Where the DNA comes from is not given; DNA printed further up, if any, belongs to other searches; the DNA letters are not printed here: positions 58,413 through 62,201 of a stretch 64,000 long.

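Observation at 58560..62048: Unprecedented-looking fusion of an unclassified beta-helix domain with a compact PL8 lyase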

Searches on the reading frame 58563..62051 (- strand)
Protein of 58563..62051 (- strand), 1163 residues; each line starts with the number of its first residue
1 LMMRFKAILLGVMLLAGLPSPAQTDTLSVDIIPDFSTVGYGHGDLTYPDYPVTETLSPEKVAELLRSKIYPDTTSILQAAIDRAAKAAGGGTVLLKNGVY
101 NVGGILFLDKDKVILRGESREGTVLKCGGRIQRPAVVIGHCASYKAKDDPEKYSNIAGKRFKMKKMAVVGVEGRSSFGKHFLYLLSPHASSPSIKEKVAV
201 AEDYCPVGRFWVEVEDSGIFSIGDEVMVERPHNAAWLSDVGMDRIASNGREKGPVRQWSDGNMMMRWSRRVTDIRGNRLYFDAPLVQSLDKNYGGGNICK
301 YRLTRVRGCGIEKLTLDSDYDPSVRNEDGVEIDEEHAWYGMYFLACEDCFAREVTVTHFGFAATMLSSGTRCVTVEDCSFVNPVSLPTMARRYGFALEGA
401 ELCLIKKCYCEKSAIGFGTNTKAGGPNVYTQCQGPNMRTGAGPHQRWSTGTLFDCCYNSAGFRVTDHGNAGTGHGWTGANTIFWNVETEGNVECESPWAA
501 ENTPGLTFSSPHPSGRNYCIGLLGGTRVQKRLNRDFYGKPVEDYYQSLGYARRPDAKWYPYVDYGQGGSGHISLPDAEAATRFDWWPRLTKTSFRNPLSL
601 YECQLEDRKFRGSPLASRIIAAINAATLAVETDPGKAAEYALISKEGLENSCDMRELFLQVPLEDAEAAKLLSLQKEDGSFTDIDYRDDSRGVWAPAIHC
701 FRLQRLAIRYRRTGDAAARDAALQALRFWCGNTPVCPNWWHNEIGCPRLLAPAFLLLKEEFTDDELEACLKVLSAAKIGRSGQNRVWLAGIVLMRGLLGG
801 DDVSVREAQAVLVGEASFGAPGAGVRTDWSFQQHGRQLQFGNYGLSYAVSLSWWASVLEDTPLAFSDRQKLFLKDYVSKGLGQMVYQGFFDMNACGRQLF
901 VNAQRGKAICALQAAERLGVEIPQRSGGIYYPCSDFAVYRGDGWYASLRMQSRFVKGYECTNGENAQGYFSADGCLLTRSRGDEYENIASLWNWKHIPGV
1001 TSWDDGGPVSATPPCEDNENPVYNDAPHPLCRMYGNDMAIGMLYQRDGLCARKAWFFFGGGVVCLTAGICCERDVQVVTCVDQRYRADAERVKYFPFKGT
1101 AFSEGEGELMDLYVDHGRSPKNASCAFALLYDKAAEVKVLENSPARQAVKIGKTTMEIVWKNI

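Call 3: search_protein_families(library=pfam, proteins=[window:58563-62051:-], max_evalue=1)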
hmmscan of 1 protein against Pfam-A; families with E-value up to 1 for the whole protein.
window:58563-62051:- (1163 aa): 3 families
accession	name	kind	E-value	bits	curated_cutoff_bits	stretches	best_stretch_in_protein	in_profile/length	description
PF02278.25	Lyase_8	-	1.5e-34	120.1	27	1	930-1088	3-162/254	Polysaccharide lyase family 8, super-sandwich domain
PF08124.17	Lyase_8_N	-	9.5e-23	81.2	24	1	654-900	18-285/323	Polysaccharide lyase family 8, N terminal alpha-helical domain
PF12708.12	Pect-lyase_RHGA_epim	-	0.32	11.2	27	1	72-137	16-80/213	Rhamnogalacturonase A/epimerase, pectate lyase-like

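Call 4: search_protein_families(library=ncbifam, proteins=[window:58563-62051:-], max_evalue=1)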
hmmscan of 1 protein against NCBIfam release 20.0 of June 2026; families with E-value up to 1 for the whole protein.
window:58563-62051:- (1163 aa): 7 families
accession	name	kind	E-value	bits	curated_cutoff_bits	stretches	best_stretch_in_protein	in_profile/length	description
NF043001.1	chondaseAC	equivalog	1.8e-46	158.8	1000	2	665-898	47-289/701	chondroitinase-AC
NF053732.1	HyalteLyHylBENTFA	equivalog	1.5e-11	42.6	1350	3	927-978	609-660/1000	hyaluronate lyase HylB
NF058554.1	BT_3328_fam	equivalog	0.0038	15.5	1100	1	188-366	457-630/840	BT3328 family hyaluronic acid endo-lyase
NF049899.1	RhamgalacuronBT4153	equivalog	0.012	14.3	650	1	74-131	63-115/432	rhamnogalacturonidase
NF051861.1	PolglcturonPglBAgro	equivalog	0.028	13.2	600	1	72-111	10-48/437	polygalacturonase PglB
NF041896.1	pecestase_PemA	equivalog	0.14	10.9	700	1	75-126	43-92/365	pectinesterase PemA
NF049898.1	RhamgalacuronBT4146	equivalog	0.21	10.3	500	1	74-107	15-47/445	rhamnogalacturonidase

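Call 5: search_solved_structures(query=window:58563-62051:-, max_evalue=1, show_alignments=3)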
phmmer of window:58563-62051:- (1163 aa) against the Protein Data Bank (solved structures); distinct sequences matched with E-value up to 1: 28.
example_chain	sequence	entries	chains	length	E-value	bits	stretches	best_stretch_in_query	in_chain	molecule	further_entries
1cb8_A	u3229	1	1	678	1.3e-40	142.1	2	659-898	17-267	PROTEIN (CHONDROITINASE AC)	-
1hm2_A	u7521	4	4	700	1.3e-40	142.1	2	659-898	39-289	CHONDROITINASE AC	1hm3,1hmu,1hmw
1rw9_A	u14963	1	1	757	1.4e-25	92.3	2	914-1085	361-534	chondroitin AC lyase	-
1rwa_A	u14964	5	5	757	1.9e-25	91.9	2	914-1085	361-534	chondroitin AC lyase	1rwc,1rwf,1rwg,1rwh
2wco_A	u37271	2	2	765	1.5e-19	72.3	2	915-1088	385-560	PUTATIVE SECRETED LYASE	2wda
2x03_A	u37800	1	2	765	2.6e-18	68.2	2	915-1088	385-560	PUTATIVE SECRETED LYASE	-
1j0m_A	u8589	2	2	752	1.6e-17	65.6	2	736-899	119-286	XANTHAN LYASE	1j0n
2e24_A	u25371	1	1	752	2.1e-17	65.2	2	736-899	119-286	Xanthan lyase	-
2e22_A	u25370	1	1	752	2.3e-17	65.1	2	736-899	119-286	Xanthan lyase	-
1x1h_A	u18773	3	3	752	3.2e-16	61.3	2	736-899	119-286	xanthan lyase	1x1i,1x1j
6f2p_A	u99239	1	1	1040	9.2e-15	56.5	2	725-901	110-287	Paenibacillus xanthan lyase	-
7r2x_A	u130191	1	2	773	5.4e-09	37.4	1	927-1091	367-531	Mannuronic acid specific lyase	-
1n7o_A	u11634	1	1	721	4.4e-06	27.7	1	733-900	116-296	hyaluronidase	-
1ojm_A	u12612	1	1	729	7.1e-06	27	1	733-900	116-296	HYALURONATE LYASE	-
1c82_A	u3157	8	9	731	7.1e-06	27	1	733-900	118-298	HYALURONATE LYASE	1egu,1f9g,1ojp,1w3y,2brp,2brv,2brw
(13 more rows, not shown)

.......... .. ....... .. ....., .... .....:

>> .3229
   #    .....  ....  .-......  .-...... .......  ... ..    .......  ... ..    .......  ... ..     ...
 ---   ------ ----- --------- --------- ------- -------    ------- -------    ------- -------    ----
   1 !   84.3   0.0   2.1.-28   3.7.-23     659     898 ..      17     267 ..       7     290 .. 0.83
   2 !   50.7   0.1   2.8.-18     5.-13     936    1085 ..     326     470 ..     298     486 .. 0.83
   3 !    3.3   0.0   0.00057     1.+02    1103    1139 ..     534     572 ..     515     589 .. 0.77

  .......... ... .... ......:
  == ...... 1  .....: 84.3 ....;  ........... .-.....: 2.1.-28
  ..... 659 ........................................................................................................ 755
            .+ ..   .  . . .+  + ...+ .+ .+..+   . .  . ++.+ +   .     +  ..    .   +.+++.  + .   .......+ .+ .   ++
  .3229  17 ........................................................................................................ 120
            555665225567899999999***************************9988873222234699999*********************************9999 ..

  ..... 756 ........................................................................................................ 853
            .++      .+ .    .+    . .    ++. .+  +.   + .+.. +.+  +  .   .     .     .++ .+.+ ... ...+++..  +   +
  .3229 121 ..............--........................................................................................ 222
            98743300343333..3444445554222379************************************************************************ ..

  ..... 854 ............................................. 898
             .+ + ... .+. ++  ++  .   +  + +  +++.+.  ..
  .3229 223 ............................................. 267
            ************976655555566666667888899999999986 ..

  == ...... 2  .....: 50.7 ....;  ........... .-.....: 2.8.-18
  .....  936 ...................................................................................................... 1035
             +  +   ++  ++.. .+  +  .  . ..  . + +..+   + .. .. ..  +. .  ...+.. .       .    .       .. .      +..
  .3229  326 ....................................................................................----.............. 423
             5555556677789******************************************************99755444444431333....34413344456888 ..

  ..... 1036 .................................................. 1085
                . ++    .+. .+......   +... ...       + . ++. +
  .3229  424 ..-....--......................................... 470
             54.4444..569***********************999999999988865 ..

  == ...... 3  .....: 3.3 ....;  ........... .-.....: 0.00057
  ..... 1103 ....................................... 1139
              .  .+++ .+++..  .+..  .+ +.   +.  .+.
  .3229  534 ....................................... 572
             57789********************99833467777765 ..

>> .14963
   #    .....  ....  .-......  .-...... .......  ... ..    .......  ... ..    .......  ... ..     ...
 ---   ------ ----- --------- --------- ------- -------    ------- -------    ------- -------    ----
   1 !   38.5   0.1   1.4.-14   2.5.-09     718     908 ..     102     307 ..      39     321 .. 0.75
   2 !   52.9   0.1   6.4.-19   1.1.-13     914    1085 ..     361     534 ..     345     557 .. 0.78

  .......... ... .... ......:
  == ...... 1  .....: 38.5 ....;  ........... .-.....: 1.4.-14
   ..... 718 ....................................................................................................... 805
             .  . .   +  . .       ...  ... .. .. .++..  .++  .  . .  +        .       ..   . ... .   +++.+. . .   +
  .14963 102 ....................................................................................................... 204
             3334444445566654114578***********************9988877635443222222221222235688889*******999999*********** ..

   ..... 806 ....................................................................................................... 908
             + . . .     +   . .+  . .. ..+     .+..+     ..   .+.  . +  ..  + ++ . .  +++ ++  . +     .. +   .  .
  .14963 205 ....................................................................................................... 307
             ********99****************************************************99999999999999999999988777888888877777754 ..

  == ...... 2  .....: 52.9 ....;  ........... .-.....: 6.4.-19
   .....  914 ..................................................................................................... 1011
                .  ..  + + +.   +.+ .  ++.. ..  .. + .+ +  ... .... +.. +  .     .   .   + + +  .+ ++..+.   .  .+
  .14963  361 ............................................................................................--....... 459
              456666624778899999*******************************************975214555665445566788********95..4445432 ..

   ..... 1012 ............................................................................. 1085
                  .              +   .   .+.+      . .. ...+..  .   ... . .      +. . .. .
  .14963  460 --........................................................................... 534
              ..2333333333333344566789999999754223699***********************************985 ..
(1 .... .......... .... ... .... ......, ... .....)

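Call 20: list_cluster_members(proteins=[window:58563-62051:-])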
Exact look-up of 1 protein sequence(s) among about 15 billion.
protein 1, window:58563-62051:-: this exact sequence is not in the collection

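Call 23: list_cluster_members(proteins=[window:58563-62048:-, window:58563-62045:-, P0016, P0121])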
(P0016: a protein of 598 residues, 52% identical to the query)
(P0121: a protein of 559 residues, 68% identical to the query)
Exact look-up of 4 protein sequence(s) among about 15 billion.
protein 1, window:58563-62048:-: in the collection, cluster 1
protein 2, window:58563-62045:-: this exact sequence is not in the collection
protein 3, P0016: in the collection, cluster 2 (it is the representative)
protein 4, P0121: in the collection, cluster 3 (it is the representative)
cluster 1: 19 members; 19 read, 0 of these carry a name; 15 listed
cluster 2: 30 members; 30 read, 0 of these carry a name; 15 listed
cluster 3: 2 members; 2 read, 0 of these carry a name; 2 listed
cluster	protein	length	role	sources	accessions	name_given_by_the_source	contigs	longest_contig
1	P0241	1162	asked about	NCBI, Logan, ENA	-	-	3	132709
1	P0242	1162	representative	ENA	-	-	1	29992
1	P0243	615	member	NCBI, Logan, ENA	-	-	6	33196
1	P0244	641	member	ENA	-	-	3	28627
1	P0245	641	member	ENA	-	-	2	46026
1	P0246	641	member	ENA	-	-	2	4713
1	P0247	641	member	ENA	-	-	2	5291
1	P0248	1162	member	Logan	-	-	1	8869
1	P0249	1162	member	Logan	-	-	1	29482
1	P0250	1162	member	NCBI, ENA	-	-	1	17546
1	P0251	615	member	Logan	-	-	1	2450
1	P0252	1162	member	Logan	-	-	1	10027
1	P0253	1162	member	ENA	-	-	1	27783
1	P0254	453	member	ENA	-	-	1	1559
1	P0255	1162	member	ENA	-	-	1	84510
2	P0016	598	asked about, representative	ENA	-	-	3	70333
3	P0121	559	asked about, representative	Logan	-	-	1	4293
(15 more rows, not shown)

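Call 29: find_encoding_contigs(protein=P0245, flank=10000, max_places=2)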
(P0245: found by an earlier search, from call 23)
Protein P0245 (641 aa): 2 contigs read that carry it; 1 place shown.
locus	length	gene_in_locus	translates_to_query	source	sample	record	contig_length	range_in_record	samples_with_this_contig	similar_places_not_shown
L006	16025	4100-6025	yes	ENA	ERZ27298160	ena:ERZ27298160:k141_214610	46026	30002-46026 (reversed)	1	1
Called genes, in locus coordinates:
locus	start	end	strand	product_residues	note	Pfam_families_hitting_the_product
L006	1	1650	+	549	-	?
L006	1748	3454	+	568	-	-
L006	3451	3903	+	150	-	-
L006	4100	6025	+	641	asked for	-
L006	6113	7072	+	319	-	PF03737:RraA-like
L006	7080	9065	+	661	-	PF00753:Lactamase_B (weak), PF00144:Beta-lactamase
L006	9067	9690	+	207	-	PF07944:Beta-AFase-like_GH127_cat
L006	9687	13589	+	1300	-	PF07494:Reg_prop (weak), PF07495:Y_Y_Y (weak), PF00512:HisKA, PF02518:HATPase_c, PF00072:Response_reg, PF12833:HTH_18, PF00165:HTH_AraC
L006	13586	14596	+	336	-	PF04041:Glyco_hydro_130 (faint), PF04616:Glyco_hydro_43, PF00251:Glyco_hydro_32N (faint)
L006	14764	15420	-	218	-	-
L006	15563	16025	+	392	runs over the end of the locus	PF13091:PLDc_2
